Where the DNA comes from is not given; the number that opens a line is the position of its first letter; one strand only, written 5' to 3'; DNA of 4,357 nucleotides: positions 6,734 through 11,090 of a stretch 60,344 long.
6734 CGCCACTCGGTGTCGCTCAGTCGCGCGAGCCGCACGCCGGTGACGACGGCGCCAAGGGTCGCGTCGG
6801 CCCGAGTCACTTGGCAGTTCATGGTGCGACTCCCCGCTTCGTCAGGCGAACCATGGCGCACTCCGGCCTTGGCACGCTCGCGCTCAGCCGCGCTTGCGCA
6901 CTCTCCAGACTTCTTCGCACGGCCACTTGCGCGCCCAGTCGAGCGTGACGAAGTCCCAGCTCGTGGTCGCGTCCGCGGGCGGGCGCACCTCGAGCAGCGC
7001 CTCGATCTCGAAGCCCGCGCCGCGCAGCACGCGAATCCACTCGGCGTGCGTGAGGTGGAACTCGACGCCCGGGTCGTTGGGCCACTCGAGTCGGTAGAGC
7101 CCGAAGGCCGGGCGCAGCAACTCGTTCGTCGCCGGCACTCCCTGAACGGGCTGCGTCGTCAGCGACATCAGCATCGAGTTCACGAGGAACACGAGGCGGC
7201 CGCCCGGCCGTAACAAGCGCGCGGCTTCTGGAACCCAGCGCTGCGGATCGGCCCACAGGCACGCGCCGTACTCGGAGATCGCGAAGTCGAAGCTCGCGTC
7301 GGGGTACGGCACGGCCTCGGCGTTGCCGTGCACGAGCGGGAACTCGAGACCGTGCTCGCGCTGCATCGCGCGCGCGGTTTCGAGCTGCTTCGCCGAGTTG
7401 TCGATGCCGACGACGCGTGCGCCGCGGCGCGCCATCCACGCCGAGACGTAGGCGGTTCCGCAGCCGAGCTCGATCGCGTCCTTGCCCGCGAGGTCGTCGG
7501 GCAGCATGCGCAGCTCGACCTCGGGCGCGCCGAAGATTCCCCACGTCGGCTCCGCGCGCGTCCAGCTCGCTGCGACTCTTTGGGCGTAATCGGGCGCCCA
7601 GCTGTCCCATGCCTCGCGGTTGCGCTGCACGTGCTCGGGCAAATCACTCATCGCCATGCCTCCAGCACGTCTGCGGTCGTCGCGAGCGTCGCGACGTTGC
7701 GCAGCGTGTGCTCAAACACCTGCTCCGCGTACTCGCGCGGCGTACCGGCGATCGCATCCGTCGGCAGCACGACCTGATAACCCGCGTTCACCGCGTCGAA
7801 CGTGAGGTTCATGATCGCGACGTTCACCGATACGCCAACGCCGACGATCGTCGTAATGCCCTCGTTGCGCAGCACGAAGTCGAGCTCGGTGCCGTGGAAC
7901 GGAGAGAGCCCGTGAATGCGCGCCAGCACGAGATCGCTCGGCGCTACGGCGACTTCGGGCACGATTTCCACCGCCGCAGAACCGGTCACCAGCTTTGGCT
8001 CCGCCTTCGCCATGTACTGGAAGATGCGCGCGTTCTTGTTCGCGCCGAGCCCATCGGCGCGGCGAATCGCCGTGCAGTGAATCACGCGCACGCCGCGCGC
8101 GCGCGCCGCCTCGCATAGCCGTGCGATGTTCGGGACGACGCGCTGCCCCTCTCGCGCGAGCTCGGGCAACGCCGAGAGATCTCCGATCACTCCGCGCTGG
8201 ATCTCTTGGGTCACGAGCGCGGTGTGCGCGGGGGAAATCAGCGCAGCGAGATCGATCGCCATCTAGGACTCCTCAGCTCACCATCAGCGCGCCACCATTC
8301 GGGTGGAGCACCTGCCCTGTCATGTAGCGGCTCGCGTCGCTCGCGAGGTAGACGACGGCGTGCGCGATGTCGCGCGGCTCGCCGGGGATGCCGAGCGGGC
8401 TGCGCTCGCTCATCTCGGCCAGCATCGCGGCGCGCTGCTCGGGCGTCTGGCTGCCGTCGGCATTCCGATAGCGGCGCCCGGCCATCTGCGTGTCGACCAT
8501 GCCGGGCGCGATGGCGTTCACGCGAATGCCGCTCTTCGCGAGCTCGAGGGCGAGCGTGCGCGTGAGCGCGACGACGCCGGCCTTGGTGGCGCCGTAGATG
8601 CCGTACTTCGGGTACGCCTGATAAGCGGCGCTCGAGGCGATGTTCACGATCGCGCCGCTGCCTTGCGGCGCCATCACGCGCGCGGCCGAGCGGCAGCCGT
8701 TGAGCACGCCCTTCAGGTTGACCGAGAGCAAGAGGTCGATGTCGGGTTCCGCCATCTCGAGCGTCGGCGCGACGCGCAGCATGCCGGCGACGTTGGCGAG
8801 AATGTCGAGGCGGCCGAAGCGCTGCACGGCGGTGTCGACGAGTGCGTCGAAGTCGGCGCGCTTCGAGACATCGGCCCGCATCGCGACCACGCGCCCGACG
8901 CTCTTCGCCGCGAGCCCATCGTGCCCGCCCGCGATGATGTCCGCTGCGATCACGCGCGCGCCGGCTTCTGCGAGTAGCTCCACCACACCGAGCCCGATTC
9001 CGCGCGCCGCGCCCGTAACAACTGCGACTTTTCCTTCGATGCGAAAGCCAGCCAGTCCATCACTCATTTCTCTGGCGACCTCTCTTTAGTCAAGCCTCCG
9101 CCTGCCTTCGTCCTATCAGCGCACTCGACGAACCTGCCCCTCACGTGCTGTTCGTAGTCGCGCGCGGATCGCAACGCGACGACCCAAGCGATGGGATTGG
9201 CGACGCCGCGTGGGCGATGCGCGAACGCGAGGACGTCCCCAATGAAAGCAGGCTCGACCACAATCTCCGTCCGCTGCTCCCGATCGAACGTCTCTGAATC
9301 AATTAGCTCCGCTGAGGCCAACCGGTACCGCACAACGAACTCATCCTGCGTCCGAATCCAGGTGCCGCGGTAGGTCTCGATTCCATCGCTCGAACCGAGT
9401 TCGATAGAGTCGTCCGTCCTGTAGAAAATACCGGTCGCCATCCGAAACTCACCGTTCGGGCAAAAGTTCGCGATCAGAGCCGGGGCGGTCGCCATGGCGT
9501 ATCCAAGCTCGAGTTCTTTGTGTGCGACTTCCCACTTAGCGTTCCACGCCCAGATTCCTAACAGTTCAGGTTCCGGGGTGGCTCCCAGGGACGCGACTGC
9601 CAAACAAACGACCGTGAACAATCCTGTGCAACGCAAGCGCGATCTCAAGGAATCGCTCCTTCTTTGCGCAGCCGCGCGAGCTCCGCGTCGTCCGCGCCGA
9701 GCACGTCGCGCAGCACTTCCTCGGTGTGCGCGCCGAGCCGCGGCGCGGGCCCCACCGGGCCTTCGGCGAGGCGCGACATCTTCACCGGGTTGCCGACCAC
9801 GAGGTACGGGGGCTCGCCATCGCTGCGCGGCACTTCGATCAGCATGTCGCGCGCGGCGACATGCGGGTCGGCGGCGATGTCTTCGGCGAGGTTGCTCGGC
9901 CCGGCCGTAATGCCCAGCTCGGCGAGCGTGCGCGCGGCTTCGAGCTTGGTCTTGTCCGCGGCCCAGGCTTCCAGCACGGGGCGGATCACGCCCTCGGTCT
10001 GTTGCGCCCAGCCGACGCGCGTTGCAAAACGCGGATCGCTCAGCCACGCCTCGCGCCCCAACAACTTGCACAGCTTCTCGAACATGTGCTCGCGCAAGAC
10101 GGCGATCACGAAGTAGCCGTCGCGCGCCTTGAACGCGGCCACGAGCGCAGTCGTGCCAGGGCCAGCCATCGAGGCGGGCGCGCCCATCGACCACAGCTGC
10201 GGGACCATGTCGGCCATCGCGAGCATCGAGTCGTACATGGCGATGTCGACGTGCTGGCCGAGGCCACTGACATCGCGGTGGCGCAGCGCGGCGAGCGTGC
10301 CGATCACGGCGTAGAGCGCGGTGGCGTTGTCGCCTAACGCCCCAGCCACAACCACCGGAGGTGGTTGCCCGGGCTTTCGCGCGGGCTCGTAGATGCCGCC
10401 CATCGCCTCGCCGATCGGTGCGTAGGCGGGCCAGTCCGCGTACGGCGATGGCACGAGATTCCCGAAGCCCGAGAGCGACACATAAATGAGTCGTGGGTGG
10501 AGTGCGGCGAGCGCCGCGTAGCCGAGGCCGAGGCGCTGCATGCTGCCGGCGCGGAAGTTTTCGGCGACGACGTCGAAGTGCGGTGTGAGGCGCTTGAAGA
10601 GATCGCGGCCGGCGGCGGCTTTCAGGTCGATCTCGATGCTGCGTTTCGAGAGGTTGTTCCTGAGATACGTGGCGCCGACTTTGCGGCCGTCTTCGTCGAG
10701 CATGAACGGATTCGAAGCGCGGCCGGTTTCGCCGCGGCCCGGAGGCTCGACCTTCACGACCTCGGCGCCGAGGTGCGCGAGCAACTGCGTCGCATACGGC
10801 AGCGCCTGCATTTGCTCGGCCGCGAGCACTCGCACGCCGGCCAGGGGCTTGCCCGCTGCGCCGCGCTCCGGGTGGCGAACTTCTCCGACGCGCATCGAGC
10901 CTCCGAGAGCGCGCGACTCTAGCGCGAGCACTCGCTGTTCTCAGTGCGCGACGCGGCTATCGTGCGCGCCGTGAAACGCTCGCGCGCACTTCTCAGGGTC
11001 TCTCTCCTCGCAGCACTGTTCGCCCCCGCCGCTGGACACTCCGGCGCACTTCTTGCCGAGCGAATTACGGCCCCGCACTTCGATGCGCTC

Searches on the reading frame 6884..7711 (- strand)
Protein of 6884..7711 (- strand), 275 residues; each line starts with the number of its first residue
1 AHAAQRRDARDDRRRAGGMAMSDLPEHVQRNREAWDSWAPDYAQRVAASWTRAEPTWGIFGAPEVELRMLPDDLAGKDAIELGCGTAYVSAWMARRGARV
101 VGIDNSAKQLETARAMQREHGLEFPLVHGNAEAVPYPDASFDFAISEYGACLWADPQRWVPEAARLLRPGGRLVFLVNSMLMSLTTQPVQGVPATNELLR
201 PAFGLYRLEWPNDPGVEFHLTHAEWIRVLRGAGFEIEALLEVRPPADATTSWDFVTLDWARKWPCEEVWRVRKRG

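Call 35: search_protein_families(library=pfam, proteins=[window:6884-7711:-], max_evalue=0.00001)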
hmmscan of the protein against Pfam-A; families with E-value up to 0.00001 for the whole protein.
window:6884-7711:- (275 aa): 7 families
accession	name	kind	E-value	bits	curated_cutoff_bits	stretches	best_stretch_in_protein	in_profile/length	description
PF08241.18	Methyltransf_11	-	1.1e-24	87.3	21.2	1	81-175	2-95/95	Methyltransferase domain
PF13649.12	Methyltransf_25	-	1.5e-20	74.1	27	1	80-171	2-97/97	Methyltransferase domain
PF13847.12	Methyltransf_31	-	4.6e-16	59.3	27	1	76-175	4-109/145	Methyltransferase domain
PF13489.12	Methyltransf_23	-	9.3e-12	45.4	27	1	67-237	14-162/164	Methyltransferase domain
PF08242.18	Methyltransf_12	-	1.2e-11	45.6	30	1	80-173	1-98/98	Methyltransferase domain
PF01209.24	Ubie_methyltran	-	5e-11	42.8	20.1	1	73-180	45-156/233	ubiE/COQ5 methyltransferase family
PF05175.20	MTS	-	3.6e-07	30.4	23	1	67-181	24-144/170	Methyltransferase small domain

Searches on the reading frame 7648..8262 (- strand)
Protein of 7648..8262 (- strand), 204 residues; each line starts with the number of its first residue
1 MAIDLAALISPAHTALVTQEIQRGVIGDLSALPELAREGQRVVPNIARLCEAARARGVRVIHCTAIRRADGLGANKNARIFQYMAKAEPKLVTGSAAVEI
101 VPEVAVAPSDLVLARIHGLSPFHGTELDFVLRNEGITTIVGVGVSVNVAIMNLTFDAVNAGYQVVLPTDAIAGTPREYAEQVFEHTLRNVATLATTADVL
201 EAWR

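Call 35: search_protein_families(library=pfam, proteins=[window:7648-8262:-], max_evalue=0.00001)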
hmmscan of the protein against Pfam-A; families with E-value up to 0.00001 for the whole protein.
window:7648-8262:- (204 aa): 1 family
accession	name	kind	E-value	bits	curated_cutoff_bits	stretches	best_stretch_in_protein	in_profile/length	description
PF00857.26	Isochorismatase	-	6.7e-32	111.4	27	1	14-198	1-175/175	Isochorismatase domain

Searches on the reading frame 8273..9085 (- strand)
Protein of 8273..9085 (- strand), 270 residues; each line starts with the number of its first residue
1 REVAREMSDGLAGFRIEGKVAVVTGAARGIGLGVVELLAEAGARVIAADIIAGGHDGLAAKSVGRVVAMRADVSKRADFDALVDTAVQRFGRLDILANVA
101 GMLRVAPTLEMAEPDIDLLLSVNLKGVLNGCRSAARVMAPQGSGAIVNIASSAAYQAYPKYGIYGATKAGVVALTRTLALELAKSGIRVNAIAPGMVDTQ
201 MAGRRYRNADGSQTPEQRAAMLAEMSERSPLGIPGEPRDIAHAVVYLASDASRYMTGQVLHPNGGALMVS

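Call 35: search_protein_families(library=pfam, proteins=[window:8273-9085:-], max_evalue=0.00001)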
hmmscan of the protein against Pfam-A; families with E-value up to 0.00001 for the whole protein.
window:8273-9085:- (270 aa): 4 families
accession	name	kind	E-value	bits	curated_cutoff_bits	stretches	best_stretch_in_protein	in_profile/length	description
PF13561.12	adh_short_C2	-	4.1e-63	213.5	27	1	25-265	1-234/236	Enoyl-(Acyl carrier protein) reductase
PF00106.31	adh_short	-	2.3e-54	184.3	26.6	1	19-205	1-190/195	short chain dehydrogenase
PF23441.1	SDR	-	6.4e-07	29.4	27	1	132-267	131-256/258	SDR-like rossmann domain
PF08659.16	KR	-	1e-06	29.2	22.6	1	22-176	4-161/180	KR domain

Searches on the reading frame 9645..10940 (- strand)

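Call 35: search_protein_families(library=pfam, proteins=[window:9645-10940:-], max_evalue=0.00001)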
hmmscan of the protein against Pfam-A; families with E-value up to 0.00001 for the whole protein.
window:9645-10940:- (431 aa): 1 family
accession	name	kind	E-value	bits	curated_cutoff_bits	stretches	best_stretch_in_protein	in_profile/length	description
PF02515.22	CoA_transf_3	-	2.2e-96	323.6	23.3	1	33-406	1-366/366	CoA-transferase family III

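Call 62: search_protein_families(library=ncbifam, proteins=[window:9645-10940:-], max_evalue=1e-30)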
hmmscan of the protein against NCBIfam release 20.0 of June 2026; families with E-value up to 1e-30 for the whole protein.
window:9645-10940:- (431 aa): 6 families
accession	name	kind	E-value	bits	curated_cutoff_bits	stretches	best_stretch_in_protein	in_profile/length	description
NF041294.1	Scnl_mescCoAtase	equivalog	2.4e-73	247.5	700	1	33-410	4-380/381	succinyl-CoA:mesaconate CoA-transferase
NF003809.0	PRK05398.1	subfamily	3.8e-72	243.1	442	1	31-243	3-208/416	formyl-CoA transferase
NF052585.1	SucGlutTfsCaiB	equivalog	1.7e-68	231.1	750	1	30-413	5-388/394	succinate--glutarate CoA-transferase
TIGR03253.1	oxalate_frc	equivalog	2.2e-67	227.6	504.2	1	31-243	2-207/416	formyl-CoA transferase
NF008511.0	PRK11430.1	equivalog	3.3e-53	181.2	522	1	31-410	8-376/381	CoA:oxalate CoA-transferase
NF002914.1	PRK03525.1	equivalog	4.3e-32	111.5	413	1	32-430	9-397/400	L-carnitine CoA-transferase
